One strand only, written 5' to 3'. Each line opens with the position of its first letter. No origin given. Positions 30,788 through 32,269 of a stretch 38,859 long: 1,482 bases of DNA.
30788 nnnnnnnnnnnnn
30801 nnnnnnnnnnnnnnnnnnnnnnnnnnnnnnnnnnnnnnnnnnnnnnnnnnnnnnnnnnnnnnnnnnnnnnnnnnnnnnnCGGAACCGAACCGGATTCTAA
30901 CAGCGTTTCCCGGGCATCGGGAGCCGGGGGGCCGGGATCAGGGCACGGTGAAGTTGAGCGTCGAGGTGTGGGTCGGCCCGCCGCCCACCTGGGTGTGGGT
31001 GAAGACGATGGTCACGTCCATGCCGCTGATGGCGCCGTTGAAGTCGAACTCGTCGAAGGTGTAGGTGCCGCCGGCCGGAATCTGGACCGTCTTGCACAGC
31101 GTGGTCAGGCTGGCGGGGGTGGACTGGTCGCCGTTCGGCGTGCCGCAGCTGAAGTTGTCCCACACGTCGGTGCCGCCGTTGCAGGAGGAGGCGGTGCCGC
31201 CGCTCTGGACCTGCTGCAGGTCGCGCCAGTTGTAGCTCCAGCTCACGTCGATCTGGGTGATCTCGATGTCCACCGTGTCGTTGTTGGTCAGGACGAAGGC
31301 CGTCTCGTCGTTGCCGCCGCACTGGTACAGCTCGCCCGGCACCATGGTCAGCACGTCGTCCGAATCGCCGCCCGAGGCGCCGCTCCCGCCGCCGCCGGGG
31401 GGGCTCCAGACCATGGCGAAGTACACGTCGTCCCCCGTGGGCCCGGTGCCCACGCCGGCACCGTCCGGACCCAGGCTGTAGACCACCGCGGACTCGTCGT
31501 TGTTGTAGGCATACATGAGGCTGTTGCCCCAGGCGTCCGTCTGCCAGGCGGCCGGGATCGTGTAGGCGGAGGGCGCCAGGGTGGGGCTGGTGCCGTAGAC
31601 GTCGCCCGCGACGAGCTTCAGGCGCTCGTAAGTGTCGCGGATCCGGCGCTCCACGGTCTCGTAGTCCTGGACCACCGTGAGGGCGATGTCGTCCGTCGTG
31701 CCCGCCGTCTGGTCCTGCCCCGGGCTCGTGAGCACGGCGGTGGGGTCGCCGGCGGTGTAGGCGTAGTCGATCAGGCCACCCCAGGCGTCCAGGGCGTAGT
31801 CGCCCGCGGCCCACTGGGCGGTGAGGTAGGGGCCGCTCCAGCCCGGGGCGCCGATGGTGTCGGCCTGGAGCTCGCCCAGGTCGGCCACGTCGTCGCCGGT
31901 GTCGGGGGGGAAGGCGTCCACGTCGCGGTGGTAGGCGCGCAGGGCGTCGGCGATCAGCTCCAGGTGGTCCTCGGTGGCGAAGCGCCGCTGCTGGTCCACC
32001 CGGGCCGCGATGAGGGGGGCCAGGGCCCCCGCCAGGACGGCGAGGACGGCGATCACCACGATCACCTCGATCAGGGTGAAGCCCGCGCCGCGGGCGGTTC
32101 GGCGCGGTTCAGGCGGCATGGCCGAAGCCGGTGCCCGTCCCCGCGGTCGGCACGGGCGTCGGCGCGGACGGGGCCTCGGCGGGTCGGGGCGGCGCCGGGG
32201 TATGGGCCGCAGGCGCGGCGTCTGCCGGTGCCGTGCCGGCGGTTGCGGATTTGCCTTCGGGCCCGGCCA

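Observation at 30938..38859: Compact seven-gene type IV filament machine that fits none of the canonical T2SS, T4aP or MSHA layouts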

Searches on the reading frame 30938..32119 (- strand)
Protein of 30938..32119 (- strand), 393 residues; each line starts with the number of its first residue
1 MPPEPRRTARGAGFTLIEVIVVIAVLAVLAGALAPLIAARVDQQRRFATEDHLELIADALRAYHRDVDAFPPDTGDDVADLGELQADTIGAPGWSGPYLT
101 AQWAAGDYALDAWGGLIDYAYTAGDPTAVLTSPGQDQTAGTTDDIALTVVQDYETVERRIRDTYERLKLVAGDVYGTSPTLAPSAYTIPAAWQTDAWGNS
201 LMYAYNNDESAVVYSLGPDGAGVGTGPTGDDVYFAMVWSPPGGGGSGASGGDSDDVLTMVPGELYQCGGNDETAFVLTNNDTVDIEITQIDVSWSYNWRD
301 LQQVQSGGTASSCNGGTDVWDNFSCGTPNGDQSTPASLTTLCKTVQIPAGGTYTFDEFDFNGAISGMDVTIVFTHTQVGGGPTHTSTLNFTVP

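Call 7: search_protein_families(library=pfam, proteins=[window:30938-32119:-], max_evalue=0.01)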
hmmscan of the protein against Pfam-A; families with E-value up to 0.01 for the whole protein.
window:30938-32119:- (393 aa): 2 families
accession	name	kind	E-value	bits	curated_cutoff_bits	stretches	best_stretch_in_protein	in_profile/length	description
PF08334.16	T2SSG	-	4.1e-10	40.1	21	1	40-144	5-101/108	Type II secretion system (T2SS), protein G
PF07963.17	N_methyl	-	2.7e-06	27.2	21.2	1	12-33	5-26/27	Prokaryotic N-terminal methylation motif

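Call 8: search_protein_families(library=ncbifam, proteins=[window:30938-32119:-], max_evalue=0.01)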
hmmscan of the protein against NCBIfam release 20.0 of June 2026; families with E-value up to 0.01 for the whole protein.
window:30938-32119:- (393 aa): 6 families
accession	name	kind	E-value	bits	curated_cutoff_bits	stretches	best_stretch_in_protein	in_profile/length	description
TIGR01710.1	typeII_sec_gspG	equivalog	4.1e-17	62.5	88.85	1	13-144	2-129/134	type II secretion system major pseudopilin GspG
TIGR02532.1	IV_pilin_GFxxxE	domain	5.4e-06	26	16.3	1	12-33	2-23/24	prepilin-type N-terminal cleavage/methylation domain-containing protein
NF038303.1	EPS_HpsB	equivalog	0.0014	18.6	150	1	12-41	3-36/211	hormogonium polysaccharide secretion pseudopilin HpsB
TIGR01708.2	typeII_sec_gspH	equivalog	0.0016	18.4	80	1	12-45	2-33/169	type II secretion system minor pseudopilin GspH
TIGR01707.1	gspI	equivalog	0.0049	17.3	44.35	1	13-59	1-47/101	type II secretion system minor pseudopilin GspI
NF007862.0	PRK10574.1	equivalog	0.0053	16.9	138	1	12-32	5-25/145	prepilin peptidase-dependent pilin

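Call 12: find_encoding_contigs(protein=window:30938-32119:-, flank=10000, max_places=6)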
Protein window:30938-32119:- (393 aa): 3 contigs read that carry it; 3 places shown.
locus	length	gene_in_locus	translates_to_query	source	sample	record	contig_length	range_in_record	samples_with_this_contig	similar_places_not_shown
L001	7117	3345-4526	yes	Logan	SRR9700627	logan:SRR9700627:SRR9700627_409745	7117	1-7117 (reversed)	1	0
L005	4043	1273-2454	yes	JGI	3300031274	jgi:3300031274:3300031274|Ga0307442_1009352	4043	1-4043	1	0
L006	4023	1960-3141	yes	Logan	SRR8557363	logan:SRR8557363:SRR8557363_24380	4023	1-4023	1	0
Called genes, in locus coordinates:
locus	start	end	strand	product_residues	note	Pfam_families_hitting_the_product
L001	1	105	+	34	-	?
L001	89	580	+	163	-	-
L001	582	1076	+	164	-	-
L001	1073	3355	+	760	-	PF00263:Secretin, PF13428:TPR_14 (faint), PF13431:TPR_17 (faint), PF00515:TPR_1 (faint), PF07719:TPR_2 (faint), PF13424:TPR_12 (faint), PF14559:TPR_19 (weak), PF13432:TPR_16 (weak), +3 more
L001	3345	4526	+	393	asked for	PF07963:N_methyl (weak), PF08334:T2SSG (weak)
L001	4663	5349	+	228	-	PF00072:Response_reg, PF00486:Trans_reg_C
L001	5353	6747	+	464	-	PF00672:HAMP (weak), PF00989:PAS, PF08448:PAS_4, PF13188:PAS_8 (faint), PF00512:HisKA, PF02518:HATPase_c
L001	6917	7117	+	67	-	?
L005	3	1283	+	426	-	?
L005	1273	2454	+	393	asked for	PF07963:N_methyl (weak), PF08334:T2SSG (weak)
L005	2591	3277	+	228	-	PF00072:Response_reg, PF00486:Trans_reg_C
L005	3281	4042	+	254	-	?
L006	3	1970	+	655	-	?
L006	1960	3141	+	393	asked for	PF07963:N_methyl (weak), PF08334:T2SSG (weak)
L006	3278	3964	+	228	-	PF00072:Response_reg, PF00486:Trans_reg_C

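Call 16: find_homologous_proteins(query=window:30938-32119:-, max_evalue=0.001)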
Query window:30938-32119:- (393 aa): 29 proteins with E <= 0.001 among 8000 candidates.
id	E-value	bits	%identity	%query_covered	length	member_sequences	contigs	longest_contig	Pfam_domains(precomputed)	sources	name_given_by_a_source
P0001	7.8e-263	890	100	100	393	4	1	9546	PF07963.18,PF08334.17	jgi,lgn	-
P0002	2.4e-236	802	90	100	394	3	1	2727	PF07963.18,PF08334.17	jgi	jgi:general secretion pathway protein G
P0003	1.7e-224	763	85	100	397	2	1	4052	PF07963.18,PF08334.17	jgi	jgi:general secretion pathway protein G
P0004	5.5e-201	686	77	100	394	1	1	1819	PF07963.18,PF08334.17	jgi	-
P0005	1.2e-192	658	74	99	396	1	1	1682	PF07963.18,PF08334.17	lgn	-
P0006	4.5e-191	653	72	100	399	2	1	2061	PF07963.18,PF08334.17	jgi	jgi:general secretion pathway protein G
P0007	1.1e-190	652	74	98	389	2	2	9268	PF07963.18,PF08334.17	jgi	jgi:general secretion pathway protein G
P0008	1.7e-189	648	73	100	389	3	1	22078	PF07963.18,PF08334.17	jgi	jgi:general secretion pathway protein G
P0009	6.5e-186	636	73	100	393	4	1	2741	PF07963.18,PF08334.17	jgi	-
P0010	7.9e-185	633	72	100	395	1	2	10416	PF07963.18,PF08334.17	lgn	-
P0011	8.8e-165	567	66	99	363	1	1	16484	PF07963.18,PF08334.17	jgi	jgi:prepilin-type N-terminal cleavage/methylation domain-containing protein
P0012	3.2e-157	542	63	99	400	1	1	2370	PF07963.18,PF08334.17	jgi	-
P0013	2.9e-150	519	61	100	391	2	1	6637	PF07963.18,PF08334.17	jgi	jgi:general secretion pathway protein G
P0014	5.3e-149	515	60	99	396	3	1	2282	PF07963.18,PF08334.17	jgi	jgi:general secretion pathway protein G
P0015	2.7e-133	463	53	100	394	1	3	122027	PF07963.18,PF08334.17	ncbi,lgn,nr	ncbi:MAG: type II secretion system protein GspG [Nitrospirae bacterium]|nr:type II secretion system 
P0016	6.1e-133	462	54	97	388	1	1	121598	PF07963.18,PF08334.17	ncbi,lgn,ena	-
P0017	1.2e-126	441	52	99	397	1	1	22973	PF07963.18,PF08334.17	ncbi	-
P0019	7.9e-121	422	51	100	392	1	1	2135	PF07963.18,PF08334.17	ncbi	-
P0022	9.1e-28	115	38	33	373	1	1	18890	PF07963.18,PF22434.2,PF08334.17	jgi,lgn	jgi:general secretion pathway protein G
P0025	9.9e-10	56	36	35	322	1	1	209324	PF07963.18,PF08334.17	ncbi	-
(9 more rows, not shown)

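Call 17: find_encoding_contigs(protein=P0015, flank=10000, max_places=3)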
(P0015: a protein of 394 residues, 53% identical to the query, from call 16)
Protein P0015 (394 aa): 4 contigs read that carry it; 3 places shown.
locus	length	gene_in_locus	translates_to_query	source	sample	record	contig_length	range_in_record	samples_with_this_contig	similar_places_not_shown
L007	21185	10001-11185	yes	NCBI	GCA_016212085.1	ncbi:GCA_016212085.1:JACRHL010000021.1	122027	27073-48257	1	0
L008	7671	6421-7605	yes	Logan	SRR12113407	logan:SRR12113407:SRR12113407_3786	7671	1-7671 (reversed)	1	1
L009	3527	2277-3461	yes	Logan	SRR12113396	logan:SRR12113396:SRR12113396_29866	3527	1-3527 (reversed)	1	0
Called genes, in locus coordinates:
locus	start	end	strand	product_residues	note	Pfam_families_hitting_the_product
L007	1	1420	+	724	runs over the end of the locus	PF00072:Response_reg, PF08447:PAS_3, PF00990:GGDEF, PF00563:EAL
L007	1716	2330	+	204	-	PF07963:N_methyl, PF08334:T2SSG (faint)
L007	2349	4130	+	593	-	PF05157:MshEN, PF00437:T2SSE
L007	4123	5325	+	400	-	PF28597:T2SSF_N (weak), PF00482:T2SSF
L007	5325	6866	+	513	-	-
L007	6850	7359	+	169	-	-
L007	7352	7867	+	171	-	-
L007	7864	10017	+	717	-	PF07660:STN (faint), PF00263:Secretin, PF00515:TPR_1 (faint), PF07719:TPR_2 (faint), PF13414:TPR_11 (faint), PF13428:TPR_14 (faint), PF14559:TPR_19 (faint), PF13432:TPR_16 (weak), +2 more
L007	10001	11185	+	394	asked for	PF07963:N_methyl, PF08334:T2SSG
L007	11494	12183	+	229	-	PF00072:Response_reg, PF00486:Trans_reg_C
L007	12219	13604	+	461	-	PF00989:PAS, PF13188:PAS_8 (weak), PF08448:PAS_4 (weak), PF12860:PAS_7 (weak), PF00512:HisKA, PF13581:HATPase_c_2 (weak), PF02518:HATPase_c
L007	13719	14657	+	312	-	-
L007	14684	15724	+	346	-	PF01547:SBP_bac_1, PF12849:PBP_like_2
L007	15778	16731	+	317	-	PF00528:BPD_transp_1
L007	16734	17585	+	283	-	PF00528:BPD_transp_1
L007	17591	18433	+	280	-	PF00005:ABC_tran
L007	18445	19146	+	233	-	PF01895:PhoU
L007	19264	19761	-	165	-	PF07681:DoxX, PF04173:DoxD (weak)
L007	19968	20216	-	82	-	PF07238:PilZ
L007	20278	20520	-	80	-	-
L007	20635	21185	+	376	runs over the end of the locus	PF03576:Peptidase_S58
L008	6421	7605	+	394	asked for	PF07963:N_methyl, PF08334:T2SSG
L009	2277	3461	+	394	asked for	PF07963:N_methyl, PF08334:T2SSG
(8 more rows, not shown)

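Call 18: find_encoding_contigs(protein=P0016, flank=10000, max_places=3)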
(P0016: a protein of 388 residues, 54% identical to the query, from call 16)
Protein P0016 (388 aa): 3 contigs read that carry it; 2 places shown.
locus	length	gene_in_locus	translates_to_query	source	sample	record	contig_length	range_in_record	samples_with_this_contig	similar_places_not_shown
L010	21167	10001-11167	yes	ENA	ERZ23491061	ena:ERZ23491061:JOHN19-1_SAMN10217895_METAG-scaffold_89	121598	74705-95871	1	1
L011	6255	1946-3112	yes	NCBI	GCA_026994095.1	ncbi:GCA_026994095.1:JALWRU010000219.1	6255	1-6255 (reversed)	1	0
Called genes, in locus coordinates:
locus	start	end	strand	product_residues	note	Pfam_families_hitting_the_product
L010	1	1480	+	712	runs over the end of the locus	PF00072:Response_reg, PF23198:PDE8A_N (weak), PF08447:PAS_3, PF00990:GGDEF, PF00563:EAL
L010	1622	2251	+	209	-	PF07963:N_methyl, PF08334:T2SSG (weak)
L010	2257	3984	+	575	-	PF05157:MshEN, PF00437:T2SSE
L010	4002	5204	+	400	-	PF28597:T2SSF_N (weak), PF00482:T2SSF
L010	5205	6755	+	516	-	-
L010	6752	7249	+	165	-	-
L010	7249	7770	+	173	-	-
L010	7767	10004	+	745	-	PF07660:STN (faint), PF00263:Secretin, PF00515:TPR_1 (faint), PF07719:TPR_2 (faint), PF13174:TPR_6 (faint), PF13414:TPR_11 (weak), PF13432:TPR_16, PF14559:TPR_19 (weak), +4 more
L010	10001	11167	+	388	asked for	PF07963:N_methyl, PF08334:T2SSG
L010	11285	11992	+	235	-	PF00072:Response_reg, PF00486:Trans_reg_C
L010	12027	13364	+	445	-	PF00989:PAS, PF08448:PAS_4, PF13188:PAS_8 (weak), PF00512:HisKA, PF13581:HATPase_c_2 (faint), PF02518:HATPase_c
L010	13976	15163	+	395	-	PF01435:Peptidase_M48, PF07719:TPR_2 (faint), PF13432:TPR_16 (weak)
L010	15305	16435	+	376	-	PF00487:FA_desaturase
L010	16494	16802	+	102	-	-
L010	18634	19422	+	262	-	-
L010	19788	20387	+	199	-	PF07963:N_methyl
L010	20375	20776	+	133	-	PF07963:N_methyl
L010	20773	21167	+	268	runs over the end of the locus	PF07963:N_methyl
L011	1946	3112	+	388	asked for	PF07963:N_methyl, PF08334:T2SSG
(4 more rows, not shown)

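Call 19: find_encoding_contigs(protein=P0008, flank=10000, max_places=3)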
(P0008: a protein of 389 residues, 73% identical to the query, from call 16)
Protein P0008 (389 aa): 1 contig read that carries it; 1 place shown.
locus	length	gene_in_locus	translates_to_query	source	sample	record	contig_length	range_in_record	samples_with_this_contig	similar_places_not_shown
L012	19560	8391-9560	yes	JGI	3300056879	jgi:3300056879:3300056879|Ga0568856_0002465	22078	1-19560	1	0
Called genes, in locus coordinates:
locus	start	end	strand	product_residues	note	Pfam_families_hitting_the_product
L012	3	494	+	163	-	?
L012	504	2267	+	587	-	PF05157:MshEN, PF00437:T2SSE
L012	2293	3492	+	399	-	PF00482:T2SSF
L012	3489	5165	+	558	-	-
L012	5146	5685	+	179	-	-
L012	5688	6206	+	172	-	-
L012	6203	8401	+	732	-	PF13428:TPR_14 (faint), PF07660:STN (weak), PF00263:Secretin, PF00515:TPR_1 (faint), PF13424:TPR_12 (faint), PF14559:TPR_19 (faint), PF07719:TPR_2 (faint), PF13181:TPR_8 (faint), +4 more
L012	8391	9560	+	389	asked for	PF07963:N_methyl, PF08334:T2SSG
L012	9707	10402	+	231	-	PF00072:Response_reg, PF00486:Trans_reg_C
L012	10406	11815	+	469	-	PF00672:HAMP (weak), PF00989:PAS, PF08448:PAS_4, PF00512:HisKA, PF13581:HATPase_c_2 (weak), PF02518:HATPase_c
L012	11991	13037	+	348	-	PF12849:PBP_like_2, PF01547:SBP_bac_1, PF12727:PBP_like (faint)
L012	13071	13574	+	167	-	PF06146:PsiE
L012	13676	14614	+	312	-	PF00528:BPD_transp_1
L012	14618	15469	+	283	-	PF00528:BPD_transp_1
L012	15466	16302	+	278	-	PF00005:ABC_tran, PF13304:AAA_21 (faint)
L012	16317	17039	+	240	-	PF01895:PhoU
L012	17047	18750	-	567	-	PF00343:Phosphorylase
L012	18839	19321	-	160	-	PF09537:DUF2383 (faint), PF13668:Ferritin_2 (weak), PF02915:Rubrerythrin (faint)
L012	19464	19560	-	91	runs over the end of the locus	PF07238:PilZ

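Call 24: search_protein_families(library=ncbifam, proteins=[L012:504-2267:+, L007:2349-4130:+, L007:1716-2330:+, L010:1622-2251:+, L007:5325-6866:+, L007:6850-7359:+, L007:7352-7867:+, L010:5205-6755:+, L010:6752-7249:+, L010:7249-7770:+], max_evalue=0.01)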
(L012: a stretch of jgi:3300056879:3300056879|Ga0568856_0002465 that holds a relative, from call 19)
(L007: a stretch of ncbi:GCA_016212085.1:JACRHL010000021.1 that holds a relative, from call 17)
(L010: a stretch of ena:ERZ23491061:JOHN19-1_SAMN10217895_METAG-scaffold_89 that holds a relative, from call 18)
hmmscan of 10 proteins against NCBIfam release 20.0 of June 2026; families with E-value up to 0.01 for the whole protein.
L012:504-2267:+ (587 aa): 24 families
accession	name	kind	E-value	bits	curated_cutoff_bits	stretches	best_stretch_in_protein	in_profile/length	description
TIGR02533.1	type_II_gspE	equivalog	2.1e-163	544.5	630.25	1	86-556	3-485/486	type II secretion system ATPase GspE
TIGR02538.1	type_IV_pilB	equivalog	3.9e-163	544.1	675.65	1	15-557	2-562/564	type IV-A pilus assembly ATPase PilB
NF007755.0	PRK10436.1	equivalog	4e-127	424.7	617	1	101-557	23-459/465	type II secretion system protein GspE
NF053534.1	T4PilAsmATPsTfpB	equivalog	1.7e-125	419.7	850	1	177-557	198-582/584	type IV pilus assembly ATPase TfpB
NF041000.1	ATPase_ComGA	equivalog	6.4e-79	264.7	300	1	186-451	2-266/267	competence type IV pilus ATPase ComGA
TIGR01420.1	pilT_fam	subfamily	1.6e-54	185.5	319.1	1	185-452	3-270/343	PilT/PilU family type 4a pilus ATPase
TIGR02525.1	plasmid_TraJ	equivalog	3.1e-24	85.6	368.3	1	307-430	142-272/372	plasmid transfer ATPase TraJ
TIGR02524.1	dot_icm_DotB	equivalog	4.6e-21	75.4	463.3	1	307-428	127-257/358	Dot/Icm type IV secretion system ATPase DotB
NF053729.1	c-di-GMP_motif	domain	3.6e-17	61.9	38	1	14-66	1-53/53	cyclic di-GMP-binding domain-containing protein, MshE-related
NF058587.1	archaellum_moto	equivalog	5.4e-17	61.7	550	1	317-449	278-417/527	archaellum flagellar ATPase motor FlaI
TIGR02782.1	TrbB_P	equivalog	3.5e-15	56.1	304.55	1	300-427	123-252/303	P-type conjugative transfer ATPase TrbB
TIGR03819.1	heli_sec_ATPase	hypoth_equivalog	5.9e-14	52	373.15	1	271-429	134-299/340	TadA family conjugal transfer-associated ATPase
NF010469.0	PRK13894.1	subfamily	1e-12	48.1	508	1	303-428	139-265/320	conjugal transfer ATPase TrbB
TIGR02788.1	VirB11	equivalog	1.6e-12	47.1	249.95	1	302-429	133-264/308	P-type DNA transfer ATPase VirB11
NF008411.1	PRK11234.1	equivalog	1.8e-12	46.5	1170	1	8-153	476-621/723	cyclic di-3',5'-guanylate-activated glycosyltransferase NfrB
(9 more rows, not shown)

L007:2349-4130:+ (593 aa): 23 families
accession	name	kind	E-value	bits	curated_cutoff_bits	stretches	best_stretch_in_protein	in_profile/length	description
TIGR02533.1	type_II_gspE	equivalog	2.4e-164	547.6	630.25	1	87-557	3-485/486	type II secretion system ATPase GspE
TIGR02538.1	type_IV_pilB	equivalog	2e-161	538.4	675.65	1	16-558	2-562/564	type IV-A pilus assembly ATPase PilB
NF007755.0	PRK10436.1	equivalog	6.3e-127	424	617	1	91-558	12-459/465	type II secretion system protein GspE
NF053534.1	T4PilAsmATPsTfpB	equivalog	6.8e-125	417.7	850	1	90-558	99-582/584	type IV pilus assembly ATPase TfpB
NF041000.1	ATPase_ComGA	equivalog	1.1e-75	254.1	300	1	187-452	2-266/267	competence type IV pilus ATPase ComGA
TIGR01420.1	pilT_fam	subfamily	1.6e-54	185.4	319.1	1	186-454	3-271/343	PilT/PilU family type 4a pilus ATPase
TIGR02525.1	plasmid_TraJ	equivalog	1e-22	80.7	368.3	1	309-431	143-272/372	plasmid transfer ATPase TraJ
TIGR02524.1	dot_icm_DotB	equivalog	1.7e-22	80.1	463.3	1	185-447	6-275/358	Dot/Icm type IV secretion system ATPase DotB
NF058587.1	archaellum_moto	equivalog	1.7e-16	60.1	550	1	318-443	278-405/527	archaellum flagellar ATPase motor FlaI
NF053729.1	c-di-GMP_motif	domain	2.6e-16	59.2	38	1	15-67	1-53/53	cyclic di-GMP-binding domain-containing protein, MshE-related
TIGR02782.1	TrbB_P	equivalog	2.7e-15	56.5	304.55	1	302-429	124-253/303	P-type conjugative transfer ATPase TrbB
NF010407.0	PRK13833.1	subfamily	3.6e-13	49.6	499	1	299-430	129-261/323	conjugal transfer protein TrbB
TIGR03819.1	heli_sec_ATPase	hypoth_equivalog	4.7e-13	49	373.15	1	215-434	80-303/340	TadA family conjugal transfer-associated ATPase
TIGR02788.1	VirB11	equivalog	4.8e-13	48.8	249.95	1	302-432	132-266/308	P-type DNA transfer ATPase VirB11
NF008411.1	PRK11234.1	equivalog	5.2e-13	48.2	1170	1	7-156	476-623/723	cyclic di-3',5'-guanylate-activated glycosyltransferase NfrB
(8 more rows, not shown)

L007:1716-2330:+ (204 aa): 9 families
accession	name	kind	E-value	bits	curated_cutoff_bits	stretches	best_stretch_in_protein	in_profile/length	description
TIGR01710.1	typeII_sec_gspG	equivalog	1.3e-17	64.1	88.85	2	12-73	2-63/134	type II secretion system major pseudopilin GspG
TIGR02532.1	IV_pilin_GFxxxE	domain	1.9e-06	27.4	16.3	1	11-32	2-23/24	prepilin-type N-terminal cleavage/methylation domain-containing protein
NF007862.0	PRK10574.1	equivalog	4.9e-05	23.5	138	1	9-43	3-37/145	prepilin peptidase-dependent pilin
NF041775.1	typeIV_PilA_Myxo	equivalog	6.6e-05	23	400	1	10-69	10-69/214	type IV pilin protein PilA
TIGR02596.1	TIGR02596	subfamily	0.00023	21.3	70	1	13-50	1-38/196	Verru_Chthon cassette protein D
NF040999.1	pilin_ComGC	equivalog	0.00036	20.7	75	1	11-48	2-39/84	competence type IV pilus major pilin ComGC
TIGR01708.2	typeII_sec_gspH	equivalog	0.00082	19.4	80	1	11-58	2-46/169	type II secretion system minor pseudopilin GspH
NF041013.1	T4P_ComGE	equivalog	0.0041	17.2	49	1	12-56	5-49/83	competence type IV pilus minor pilin ComGE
TIGR01707.1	gspI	equivalog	0.0081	16.6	44.35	0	12-55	1-44/101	type II secretion system minor pseudopilin GspI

L010:1622-2251:+ (209 aa): 12 families
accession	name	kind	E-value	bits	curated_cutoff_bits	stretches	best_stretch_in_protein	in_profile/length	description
TIGR01710.1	typeII_sec_gspG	equivalog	1.1e-19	70.8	88.85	2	17-79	1-63/134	type II secretion system major pseudopilin GspG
NF041775.1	typeIV_PilA_Myxo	equivalog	2.1e-07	31.2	400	1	7-75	1-69/214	type IV pilin protein PilA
TIGR02532.1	IV_pilin_GFxxxE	domain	3.1e-07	29.9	16.3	1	17-38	2-23/24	prepilin-type N-terminal cleavage/methylation domain-containing protein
TIGR02596.1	TIGR02596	subfamily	6.8e-06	26.3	70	1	19-57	1-39/196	Verru_Chthon cassette protein D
NF007862.0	PRK10574.1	equivalog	2.8e-05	24.3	138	1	15-46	3-34/145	prepilin peptidase-dependent pilin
NF040999.1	pilin_ComGC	equivalog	0.00029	21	75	1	17-47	2-32/84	competence type IV pilus major pilin ComGC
TIGR01708.2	typeII_sec_gspH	equivalog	0.00061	19.8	80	1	17-55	2-40/169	type II secretion system minor pseudopilin GspH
NF041013.1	T4P_ComGE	equivalog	0.00061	19.8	49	1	15-53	2-40/83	competence type IV pilus minor pilin ComGE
NF038304.1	EPS_HpsC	equivalog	0.0021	17.7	200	1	4-47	8-48/318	hormogonium polysaccharide secretion pseudopilin HpsC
NF040982.1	ComGD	equivalog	0.0061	17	70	1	16-45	1-30/139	competence type IV pilus minor pilin ComGD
NF041002.1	pilin_ComGF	equivalog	0.0075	16.5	80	1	16-43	1-28/139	competence type IV pilus minor pilin ComGF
NF038303.1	EPS_HpsB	equivalog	0.009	16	150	0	16-43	2-29/211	hormogonium polysaccharide secretion pseudopilin HpsB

L007:5325-6866:+ (513 aa): 0 families

L007:6850-7359:+ (169 aa): 0 families

L007:7352-7867:+ (171 aa): 1 family
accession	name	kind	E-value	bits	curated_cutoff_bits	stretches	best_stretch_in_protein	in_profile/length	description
NF041515.1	GspC_delta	equivalog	0.0065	16.3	150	1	13-166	9-168/311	type II secretion system protein GspC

L010:5205-6755:+ (516 aa): 0 families

L010:6752-7249:+ (165 aa): 1 family
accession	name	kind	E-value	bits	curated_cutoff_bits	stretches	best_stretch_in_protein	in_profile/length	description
NF040576.1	T2SS_GspM_XpsM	equivalog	8.8e-07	28.8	60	1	9-64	1-56/180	type II secretion system protein GspM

L010:7249-7770:+ (173 aa): 0 families
